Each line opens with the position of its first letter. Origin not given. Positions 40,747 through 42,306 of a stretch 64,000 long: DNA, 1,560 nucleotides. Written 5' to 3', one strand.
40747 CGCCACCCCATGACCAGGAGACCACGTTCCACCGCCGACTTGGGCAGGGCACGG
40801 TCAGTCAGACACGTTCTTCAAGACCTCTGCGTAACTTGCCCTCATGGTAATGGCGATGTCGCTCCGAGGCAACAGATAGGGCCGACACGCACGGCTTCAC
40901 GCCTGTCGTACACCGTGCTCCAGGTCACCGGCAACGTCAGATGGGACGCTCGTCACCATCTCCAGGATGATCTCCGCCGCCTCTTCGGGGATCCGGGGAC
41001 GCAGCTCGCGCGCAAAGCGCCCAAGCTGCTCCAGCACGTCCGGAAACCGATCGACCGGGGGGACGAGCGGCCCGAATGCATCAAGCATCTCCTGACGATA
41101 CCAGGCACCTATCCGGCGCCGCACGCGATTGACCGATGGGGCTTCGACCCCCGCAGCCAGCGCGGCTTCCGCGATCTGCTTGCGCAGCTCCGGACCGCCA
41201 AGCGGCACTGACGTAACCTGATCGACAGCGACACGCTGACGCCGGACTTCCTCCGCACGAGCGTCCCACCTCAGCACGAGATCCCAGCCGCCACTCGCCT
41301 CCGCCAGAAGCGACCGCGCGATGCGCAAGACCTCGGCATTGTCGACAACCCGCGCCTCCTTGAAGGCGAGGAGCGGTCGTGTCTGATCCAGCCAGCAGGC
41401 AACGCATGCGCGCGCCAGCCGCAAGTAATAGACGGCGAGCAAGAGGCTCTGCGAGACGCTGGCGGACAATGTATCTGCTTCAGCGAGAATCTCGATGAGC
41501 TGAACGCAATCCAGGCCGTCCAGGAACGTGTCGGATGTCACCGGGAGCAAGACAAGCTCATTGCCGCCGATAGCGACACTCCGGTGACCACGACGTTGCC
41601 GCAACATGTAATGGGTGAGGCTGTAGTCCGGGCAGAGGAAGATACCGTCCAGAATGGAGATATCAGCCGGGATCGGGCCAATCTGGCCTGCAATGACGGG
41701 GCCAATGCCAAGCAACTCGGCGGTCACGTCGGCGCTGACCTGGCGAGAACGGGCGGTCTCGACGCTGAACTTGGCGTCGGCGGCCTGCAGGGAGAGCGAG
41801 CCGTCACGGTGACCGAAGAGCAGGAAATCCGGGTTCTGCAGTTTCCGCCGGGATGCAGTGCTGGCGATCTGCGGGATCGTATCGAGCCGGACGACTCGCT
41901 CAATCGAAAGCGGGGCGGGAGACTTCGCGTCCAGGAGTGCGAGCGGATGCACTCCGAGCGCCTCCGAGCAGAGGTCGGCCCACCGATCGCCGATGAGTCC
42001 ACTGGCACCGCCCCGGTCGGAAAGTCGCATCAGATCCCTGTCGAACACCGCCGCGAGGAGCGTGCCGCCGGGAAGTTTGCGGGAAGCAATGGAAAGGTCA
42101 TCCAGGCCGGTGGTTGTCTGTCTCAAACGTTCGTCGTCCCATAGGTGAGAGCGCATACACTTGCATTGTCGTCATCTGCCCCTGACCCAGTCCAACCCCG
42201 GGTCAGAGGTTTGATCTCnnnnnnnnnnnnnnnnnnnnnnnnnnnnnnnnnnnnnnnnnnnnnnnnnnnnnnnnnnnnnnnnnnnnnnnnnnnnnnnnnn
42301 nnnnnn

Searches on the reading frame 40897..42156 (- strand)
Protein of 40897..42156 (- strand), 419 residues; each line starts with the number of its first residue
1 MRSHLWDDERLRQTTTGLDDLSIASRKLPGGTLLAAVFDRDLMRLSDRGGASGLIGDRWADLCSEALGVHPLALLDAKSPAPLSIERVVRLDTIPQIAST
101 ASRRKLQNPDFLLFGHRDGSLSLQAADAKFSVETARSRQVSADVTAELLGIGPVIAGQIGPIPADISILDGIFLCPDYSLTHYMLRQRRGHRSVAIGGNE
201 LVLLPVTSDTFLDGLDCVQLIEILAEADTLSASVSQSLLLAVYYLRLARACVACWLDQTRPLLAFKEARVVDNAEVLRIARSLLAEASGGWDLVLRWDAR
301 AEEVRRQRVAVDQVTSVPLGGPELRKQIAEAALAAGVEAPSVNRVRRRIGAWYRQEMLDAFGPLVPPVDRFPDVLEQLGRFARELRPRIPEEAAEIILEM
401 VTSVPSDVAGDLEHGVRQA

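Call 3: search_protein_families(library=pfam, proteins=[window:40897-42156:-], max_evalue=0.1)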
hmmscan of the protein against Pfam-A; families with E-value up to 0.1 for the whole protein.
window:40897-42156:- (419 aa): 0 families

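Call 4: search_protein_families(library=padloc, proteins=[window:40897-42156:-], max_evalue=1)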
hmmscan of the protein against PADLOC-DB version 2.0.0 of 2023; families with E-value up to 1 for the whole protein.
window:40897-42156:- (419 aa): 0 families

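Call 5: search_protein_families(library=ncbifam, proteins=[window:40897-42156:-], max_evalue=1)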
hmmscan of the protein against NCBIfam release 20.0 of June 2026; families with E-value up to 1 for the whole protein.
window:40897-42156:- (419 aa): 1 family
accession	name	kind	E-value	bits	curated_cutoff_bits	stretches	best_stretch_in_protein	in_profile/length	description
NF002829.0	PRK03007.1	equivalog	0.12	11.2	385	1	272-317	358-405/425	deoxyguanosinetriphosphate triphosphohydrolase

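Call 6: find_homologous_proteins(query=window:40897-42156:-)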
Query window:40897-42156:- (419 aa): 592 proteins with E <= 0.001 among 8000 candidates; the best 120 are listed.
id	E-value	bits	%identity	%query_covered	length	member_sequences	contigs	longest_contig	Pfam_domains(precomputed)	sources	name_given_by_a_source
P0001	9.6e-254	860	93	100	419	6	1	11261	-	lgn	-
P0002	7.9e-171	587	67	96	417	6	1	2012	-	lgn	-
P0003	5.8e-168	578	68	93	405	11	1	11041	-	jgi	jgi:hypothetical protein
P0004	4.8e-159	548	66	93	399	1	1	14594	-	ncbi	-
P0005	8.0e-155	534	69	87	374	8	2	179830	-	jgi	-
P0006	4.0e-148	512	67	84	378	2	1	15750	-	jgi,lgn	-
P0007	7.7e-138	478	59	89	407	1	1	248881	-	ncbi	ncbi:MAG: hypothetical protein QM753_20250 [Thermomicrobiales bacterium]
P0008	1.2e-136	474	57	95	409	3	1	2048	-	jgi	-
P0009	3.6e-134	466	56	96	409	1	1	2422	-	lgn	-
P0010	8.6e-134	465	56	93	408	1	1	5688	-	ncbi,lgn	ncbi:MAG: hypothetical protein WBA46_03375 [Thermomicrobiales bacterium]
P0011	2.0e-132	461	57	93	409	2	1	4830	-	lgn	-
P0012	5.7e-131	456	57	89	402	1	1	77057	-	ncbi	ncbi:MAG: hypothetical protein QM589_10520 [Thermomicrobiales bacterium]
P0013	3.8e-130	453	57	92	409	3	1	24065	-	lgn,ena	-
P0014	5.6e-123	429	57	85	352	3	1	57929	-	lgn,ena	-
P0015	5.6e-123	429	55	92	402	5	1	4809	-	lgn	-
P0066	2.1e-107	378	48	92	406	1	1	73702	-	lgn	-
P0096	4.0e-104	367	47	92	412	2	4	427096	-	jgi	jgi:hypothetical protein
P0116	6.1e-102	360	48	91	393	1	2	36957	-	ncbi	-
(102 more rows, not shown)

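Call 7: search_solved_structures(query=window:40897-42156:-, max_evalue=10)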
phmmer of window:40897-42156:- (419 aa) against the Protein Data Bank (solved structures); distinct sequences matched with E-value up to 10: 0.

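Call 12: find_encoding_contigs(protein=P0007, flank=8000, max_places=2)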
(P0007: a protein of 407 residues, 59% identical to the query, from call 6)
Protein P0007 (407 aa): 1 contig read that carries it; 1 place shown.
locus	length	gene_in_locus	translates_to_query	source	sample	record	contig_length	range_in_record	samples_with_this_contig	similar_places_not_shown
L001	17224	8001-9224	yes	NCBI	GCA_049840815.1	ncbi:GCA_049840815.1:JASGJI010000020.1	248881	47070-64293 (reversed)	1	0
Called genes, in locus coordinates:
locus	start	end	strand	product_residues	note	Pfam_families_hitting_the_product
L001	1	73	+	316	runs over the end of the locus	PF01063:Aminotran_4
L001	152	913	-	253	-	PF00903:Glyoxalase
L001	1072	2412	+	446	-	PF22694:CtpB_N-like (faint), PF00595:PDZ, PF13180:PDZ_2, PF17820:PDZ_6, PF03572:Peptidase_S41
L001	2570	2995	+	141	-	PF04138:GtrA_DPMS_TM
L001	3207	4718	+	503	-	PF01266:DAO (faint), PF12831:FAD_oxidored (faint), PF13450:NAD_binding_8, PF01593:Amino_oxidase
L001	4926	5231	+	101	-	-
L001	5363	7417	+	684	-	-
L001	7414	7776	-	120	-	-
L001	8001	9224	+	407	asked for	-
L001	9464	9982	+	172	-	PF00111:Fer2, PF01799:Fer2_2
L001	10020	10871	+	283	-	PF00941:FAD_binding_5, PF03450:CO_deh_flav_C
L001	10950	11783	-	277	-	-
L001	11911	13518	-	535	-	PF13623:SurA_N_2 (weak), PF13145:Rotamase_2, PF13616:Rotamase_3, PF00639:Rotamase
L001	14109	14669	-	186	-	PF00436:SSB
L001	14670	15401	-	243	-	PF01250:Ribosomal_S6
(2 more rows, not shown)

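Call 13: find_encoding_contigs(protein=P0096, flank=8000, max_places=2)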
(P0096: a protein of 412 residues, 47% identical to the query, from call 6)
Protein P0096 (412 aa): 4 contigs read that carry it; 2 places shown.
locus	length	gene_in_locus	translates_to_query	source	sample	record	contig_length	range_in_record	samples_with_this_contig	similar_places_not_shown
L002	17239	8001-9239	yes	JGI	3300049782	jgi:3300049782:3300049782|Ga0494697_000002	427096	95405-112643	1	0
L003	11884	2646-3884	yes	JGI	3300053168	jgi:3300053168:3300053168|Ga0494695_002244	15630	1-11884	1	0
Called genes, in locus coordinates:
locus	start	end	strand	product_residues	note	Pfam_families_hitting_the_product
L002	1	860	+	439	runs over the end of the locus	PF22694:CtpB_N-like, PF00595:PDZ (weak), PF13180:PDZ_2, PF17820:PDZ_6, PF03572:Peptidase_S41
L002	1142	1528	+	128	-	PF04138:GtrA_DPMS_TM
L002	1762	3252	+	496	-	PF00070:Pyr_redox (faint), PF01266:DAO (faint), PF01593:Amino_oxidase, PF12831:FAD_oxidored (faint), PF13450:NAD_binding_8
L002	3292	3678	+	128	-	-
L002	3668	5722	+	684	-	-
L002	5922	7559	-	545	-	PF02776:TPP_enzyme_N, PF00205:TPP_enzyme_M, PF02775:TPP_enzyme_C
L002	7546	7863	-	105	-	-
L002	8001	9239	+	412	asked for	-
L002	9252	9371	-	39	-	-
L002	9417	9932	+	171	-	PF00111:Fer2, PF01799:Fer2_2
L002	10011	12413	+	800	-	PF01315:Ald_Xan_dh_C, PF02738:MoCoBD_1, PF20256:MoCoBD_2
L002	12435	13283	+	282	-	PF00941:FAD_binding_5, PF03450:CO_deh_flav_C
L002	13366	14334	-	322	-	PF07853:DUF1648 (faint)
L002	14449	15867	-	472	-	PF13624:SurA_N_3 (faint), PF13623:SurA_N_2 (weak), PF00639:Rotamase, PF13145:Rotamase_2, PF13616:Rotamase_3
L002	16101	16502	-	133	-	PF01084:Ribosomal_S18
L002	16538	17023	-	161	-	PF00436:SSB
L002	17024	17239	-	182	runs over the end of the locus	PF01250:Ribosomal_S6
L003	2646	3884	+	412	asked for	-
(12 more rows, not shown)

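Call 14: find_encoding_contigs(protein=P0066, flank=8000, max_places=2)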
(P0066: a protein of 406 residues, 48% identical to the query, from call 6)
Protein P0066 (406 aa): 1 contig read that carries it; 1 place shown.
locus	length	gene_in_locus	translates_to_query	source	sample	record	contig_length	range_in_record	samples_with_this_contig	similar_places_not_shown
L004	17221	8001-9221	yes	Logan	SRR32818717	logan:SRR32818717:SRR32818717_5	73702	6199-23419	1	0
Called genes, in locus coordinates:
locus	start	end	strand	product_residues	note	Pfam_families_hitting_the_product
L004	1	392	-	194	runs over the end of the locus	PF11290:DUF3090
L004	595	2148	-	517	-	PF01145:Band_7, PF15975:Flot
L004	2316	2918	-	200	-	PF25842:NfeD_TM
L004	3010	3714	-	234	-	PF25842:NfeD_TM (faint)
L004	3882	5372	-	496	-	PF01425:Amidase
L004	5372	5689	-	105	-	PF02686:GatC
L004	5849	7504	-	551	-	PF02776:TPP_enzyme_N, PF00205:TPP_enzyme_M, PF02775:TPP_enzyme_C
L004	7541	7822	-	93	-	-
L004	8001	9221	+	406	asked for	-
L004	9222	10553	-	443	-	PF05977:MFS_3, PF07690:MFS_1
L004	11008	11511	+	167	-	PF00111:Fer2, PF01799:Fer2_2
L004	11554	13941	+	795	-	PF01315:Ald_Xan_dh_C, PF02738:MoCoBD_1, PF20256:MoCoBD_2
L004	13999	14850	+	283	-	PF00941:FAD_binding_5, PF03450:CO_deh_flav_C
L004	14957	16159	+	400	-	PF00067:p450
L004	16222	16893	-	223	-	PF03009:GDPD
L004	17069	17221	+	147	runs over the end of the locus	PF13411:MerR_1, PF00376:MerR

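Call 15: find_encoding_contigs(protein=P0116, flank=8000, max_places=2)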
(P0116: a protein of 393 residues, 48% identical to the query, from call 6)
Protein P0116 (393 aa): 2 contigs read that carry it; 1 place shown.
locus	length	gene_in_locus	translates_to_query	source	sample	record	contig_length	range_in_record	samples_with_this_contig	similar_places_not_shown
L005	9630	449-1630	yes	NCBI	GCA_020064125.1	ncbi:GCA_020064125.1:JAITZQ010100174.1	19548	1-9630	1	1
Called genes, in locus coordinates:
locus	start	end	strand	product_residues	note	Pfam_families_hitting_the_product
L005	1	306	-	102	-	?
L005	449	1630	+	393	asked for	-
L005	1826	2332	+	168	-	PF00111:Fer2 (weak), PF01799:Fer2_2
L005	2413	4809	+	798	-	PF01315:Ald_Xan_dh_C, PF02738:MoCoBD_1, PF20256:MoCoBD_2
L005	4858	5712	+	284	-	PF00941:FAD_binding_5, PF03450:CO_deh_flav_C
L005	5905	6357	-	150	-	-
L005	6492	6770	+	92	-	-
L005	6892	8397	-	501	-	PF13623:SurA_N_2, PF13624:SurA_N_3, PF13145:Rotamase_2, PF13616:Rotamase_3, PF00639:Rotamase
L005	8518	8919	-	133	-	PF01084:Ribosomal_S18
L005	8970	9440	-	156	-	PF00436:SSB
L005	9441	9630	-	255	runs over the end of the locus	PF01250:Ribosomal_S6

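Call 23: predict_structure(alignment_id=A1)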
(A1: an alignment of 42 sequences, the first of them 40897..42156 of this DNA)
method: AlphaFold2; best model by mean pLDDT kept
length: 419 residues; sequences in the alignment: 42
mean_pLDDT: 89.2   pTM: 0.85
mean pLDDT of the five models: 89.2, 89.1, 88.2, 87.5, 86.5
residues with pLDDT >= 90: 309; 70-90: 71; 50-70: 13; < 50: 26
segments of 3 or more residues with pLDDT < 50: 1-10, 407-419
pLDDT, mean of each block of 10 residues (from residue 1): 39 62 96 97 97 96 91 85 93 89 90 94 96 87 93 84 92 95 79 78 95 95 97 95 98 96 85 97 97 98 96 94 96 95 94 96 94 98 97 96 62 37
secondary structure, 60 per line:
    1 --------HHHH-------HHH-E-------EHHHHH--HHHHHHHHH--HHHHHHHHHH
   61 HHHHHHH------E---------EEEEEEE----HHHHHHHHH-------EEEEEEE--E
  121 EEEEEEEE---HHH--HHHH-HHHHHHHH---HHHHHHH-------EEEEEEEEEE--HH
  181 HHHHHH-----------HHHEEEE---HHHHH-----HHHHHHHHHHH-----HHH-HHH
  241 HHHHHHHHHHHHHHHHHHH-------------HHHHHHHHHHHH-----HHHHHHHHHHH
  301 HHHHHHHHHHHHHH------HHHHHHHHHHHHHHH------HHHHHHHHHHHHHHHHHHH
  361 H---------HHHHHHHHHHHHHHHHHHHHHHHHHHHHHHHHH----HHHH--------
elements in order: H9-12 H33-37 H40-48 H51-67 E84-90 H95-103 E111-117 E120-128 H137-140 H142-149 H153-159 E167-176 H179-186 E201-204 H208-212 H218-228 H238-259 H273-284 H290-314 H321-335 H342-361 H371-403 H408-411

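Call 25: search_protein_representatives(alignment_id=A1)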
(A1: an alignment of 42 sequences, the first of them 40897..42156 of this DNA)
Query: 42 sequences, 407 profile positions. Proteins with E-value up to 0.001 (for the whole library): 173; up to 1e-10: 131; up to 1e-30: 66. The best 150 are listed.
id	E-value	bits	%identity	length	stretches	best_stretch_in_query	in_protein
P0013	1.3e-174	597.6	-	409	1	3-404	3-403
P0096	2.0e-167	574.0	-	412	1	4-394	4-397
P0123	7.3e-162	555.7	-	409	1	5-402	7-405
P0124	1.4e-144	498.8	-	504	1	9-396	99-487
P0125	1.1e-143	495.8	-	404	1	9-400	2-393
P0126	3.5e-143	494.2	-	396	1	7-389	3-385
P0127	3.2e-141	487.7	-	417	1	8-398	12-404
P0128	8.7e-135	466.5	-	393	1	12-398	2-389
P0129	2.2e-134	465.1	-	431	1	7-397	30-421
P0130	4.5e-129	447.7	-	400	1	10-396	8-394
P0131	3.1e-128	444.9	-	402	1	5-402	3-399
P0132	2.5e-126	438.6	-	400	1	11-397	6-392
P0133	8.0e-123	427.1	-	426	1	8-397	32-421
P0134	2.3e-121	422.3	-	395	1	7-398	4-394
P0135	1.3e-112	393.5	-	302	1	7-291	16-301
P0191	2.8e-28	115.7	-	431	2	15-142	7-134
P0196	8.4e-26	107.6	-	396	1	28-300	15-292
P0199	1.5e-21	93.5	-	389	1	29-272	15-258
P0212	1.6e-17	80.3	-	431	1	33-238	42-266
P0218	3.6e-16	75.8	-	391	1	32-220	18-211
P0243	8.2e-12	61.5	-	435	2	17-142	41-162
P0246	2.6e-11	59.8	-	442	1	38-249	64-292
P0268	2.8e-08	49.9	-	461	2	29-140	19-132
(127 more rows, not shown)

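Call 26: fold_search(model_id=the predicted structure, library=pdb)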
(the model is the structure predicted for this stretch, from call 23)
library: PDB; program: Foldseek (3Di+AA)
matches with E <= 10: 186; with E <= 0.001: 0
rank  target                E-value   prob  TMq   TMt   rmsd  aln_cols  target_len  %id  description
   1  9ux7_C                2.4e-01  0.07  0.11  0.13  21.1       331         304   11  CryoEM Structure of LmuAB-DNA complex (released 2026-03-25)
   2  6neq_C                1.3e+00  0.08  0.09  0.20   6.3        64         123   11  Structure of human mitochondrial translation initiation factor 3 bound to the small ribosomal subunit-Class-II (released 2019-02-27)
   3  8evc_A                1.4e+00  0.06  0.10  0.09  19.3       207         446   10  Cryo-EM structure of cGMP bound truncated human CNGA3/CNGB3 channel in lipid nanodisc, open state (released 2023-08-09)
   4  9va7_A                1.7e+00  0.02  0.10  0.11  22.4       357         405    8  Crystal structure of legionella effector Lem17 in complex with IP6 (released 2026-01-21)
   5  8ki7_A                1.8e+00  0.03  0.13  0.04  20.4       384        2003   10  Structure of Tomato spotted wilt virus L protein contained endoH domain binding to 3'5'vRNA (released 2024-09-25)
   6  9iqu                  1.9e+00  0.08  0.10  0.17  10.6       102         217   18  phage HY126 dCMP hydroxylase-AfhB with sustrate dCMP (released 2025-07-16)
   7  1fok_A                1.9e+00  0.08  0.10  0.08  11.4       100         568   13  STRUCTURE OF RESTRICTION ENDONUCLEASE FOKI BOUND TO DNA (released 1997-12-03)
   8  9iqc                  2.3e+00  0.06  0.10  0.16   9.9       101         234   20  Monooxygenase dependent on riboflavin with dCMP and FAD (released 2025-07-16)
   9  5izv_B                2.3e+00  0.02  0.13  0.15  20.6       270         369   11  Crystal structure of the legionella pneumophila effector protein RavZ - F222 (released 2016-11-09)
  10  9dou_A                2.5e+00  0.08  0.18  0.10  12.9       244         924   10  Taeniopygia guttata R2 retrotransposon (R2Tg) initiating target-primed reverse transcription (released 2025-05-21)
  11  2bam_B                2.8e+00  0.09  0.13  0.22   9.2       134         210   13  RESTRICTION ENDONUCLEASE BAMHI COMPLEX WITH DNA AND CALCIUM IONS (PRE-REACTIVE COMPLEX). (released 1999-10-31)
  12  8zej_C                2.8e+00  0.05  0.09  0.15   7.9        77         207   16  Structure of E.coli ribosome in complex with an engineered arrest peptide (released 2025-06-18)
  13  8fvy_D                3.0e+00  0.06  0.10  0.15   7.6        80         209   14  40S subunit of the Giardia lamblia 80S ribosome (released 2024-01-24)
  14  4dq1_B                3.0e+00  0.06  0.10  0.13   9.5       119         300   15  Thymidylate synthase from Staphylococcus aureus. (released 2012-03-21)
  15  4o98_A                3.1e+00  0.02  0.09  0.10  15.1       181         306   10  Crystal structure of Pseudomonas oleovorans PoOPH mutant H250I/I263W (released 2014-12-03)
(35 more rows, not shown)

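Call 27: find_related_loci(query=A1, collection=genome_contigs, flank=7000)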
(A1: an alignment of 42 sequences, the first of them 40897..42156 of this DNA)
Query A1 (419 aa) in genome_contigs; peptide patterns used: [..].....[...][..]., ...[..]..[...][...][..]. (x = any residue, [..] = any of these).
184 stretches matched a pattern; 93 encode a relative of the query (tblastn E <= 1e-3); the best 80 are kept; 80 distinct loci.
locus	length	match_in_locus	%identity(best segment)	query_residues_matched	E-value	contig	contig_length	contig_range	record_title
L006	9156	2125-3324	58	14-415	9e-141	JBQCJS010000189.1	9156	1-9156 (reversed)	MAG: Thermomicrobiales bacterium isolate bin998 k127_2784412, whole genome shotgun sequence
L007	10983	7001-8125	57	28-402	1e-130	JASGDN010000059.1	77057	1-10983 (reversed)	MAG: Thermomicrobiales bacterium isolate 4M006 JMF-2106-05-0004.bin.6_59, whole genome shotgun sequence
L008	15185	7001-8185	48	19-413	1e-115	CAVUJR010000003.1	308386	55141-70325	MAG: uncultured Chloroflexia bacterium isolate MFD01721.bin.2.39 genome assembly, contig: contig_1497, whole genome shot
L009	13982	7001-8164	48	20-407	1e-114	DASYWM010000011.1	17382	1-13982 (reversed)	MAG TPA_asm: Thermomicrobiales bacterium isolate SMAG_U6281 k141_582192, whole genome shotgun sequence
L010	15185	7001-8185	48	19-413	1e-114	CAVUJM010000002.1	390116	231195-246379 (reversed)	MAG: uncultured Chloroflexia bacterium isolate MFD01721.bin.3.252 genome assembly, contig: contig_1566, whole genome sho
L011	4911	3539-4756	50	2-405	6e-114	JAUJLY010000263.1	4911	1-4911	MAG: Thermomicrobiales bacterium isolate YPbin1 NODE_7671_length_4911_cov_5.903830, whole genome shotgun sequence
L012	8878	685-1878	47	9-406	5e-113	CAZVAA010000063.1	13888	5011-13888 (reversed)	MAG TPA_asm: uncultured Sphaerobacteraceae bacterium isolate SRP187154_co1_9 genome assembly, contig: NODE_5730_length_1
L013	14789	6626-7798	50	15-401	2e-112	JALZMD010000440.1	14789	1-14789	MAG: Chloroflexota bacterium isolate MSU bin50 SD1457-59_k127_1322237, whole genome shotgun sequence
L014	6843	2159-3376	49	2-405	3e-111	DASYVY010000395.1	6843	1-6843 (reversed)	MAG TPA_asm: Thermomicrobiales bacterium isolate SMAG_U6266 k141_517200, whole genome shotgun sequence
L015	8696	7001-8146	49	20-401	6e-111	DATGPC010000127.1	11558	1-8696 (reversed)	MAG TPA_asm: Thermomicrobiales bacterium isolate SMAG_U10385 k141_1848241, whole genome shotgun sequence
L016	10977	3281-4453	49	15-401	2e-108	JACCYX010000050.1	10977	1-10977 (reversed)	MAG: Chloroflexia bacterium isolate MGR_bin215 SD2897-2912_k127_4190261, whole genome shotgun sequence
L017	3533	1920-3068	50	20-401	2e-110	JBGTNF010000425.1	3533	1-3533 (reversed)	MAG: Thermomicrobiales bacterium isolate JTS-RE381 k141_10805456, whole genome shotgun sequence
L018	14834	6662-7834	49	18-402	3e-105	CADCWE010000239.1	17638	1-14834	MAG: uncultured Thermomicrobiales bacterium isolate AVDCRST_MAG73 genome assembly, contig: NODE683, whole genome shotgun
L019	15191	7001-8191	47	10-405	6e-105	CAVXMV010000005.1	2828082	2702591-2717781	MAG: uncultured Chloroflexia bacterium isolate MFD02840.bin.2.2 genome assembly, contig: contig_5254, whole genome shotg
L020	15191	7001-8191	46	19-413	2e-104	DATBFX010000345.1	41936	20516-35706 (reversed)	MAG TPA_asm: Thermomicrobiales bacterium isolate SMAG_U3822 k141_4356533, whole genome shotgun sequence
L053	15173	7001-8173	45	23-411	2e-89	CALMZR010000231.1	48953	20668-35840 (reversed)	MAG TPA_asm: uncultured Chloroflexi bacterium isolate SRR6670122_bin.72_CONCOCT_v1.1_MAG genome assembly, contig: ERZ534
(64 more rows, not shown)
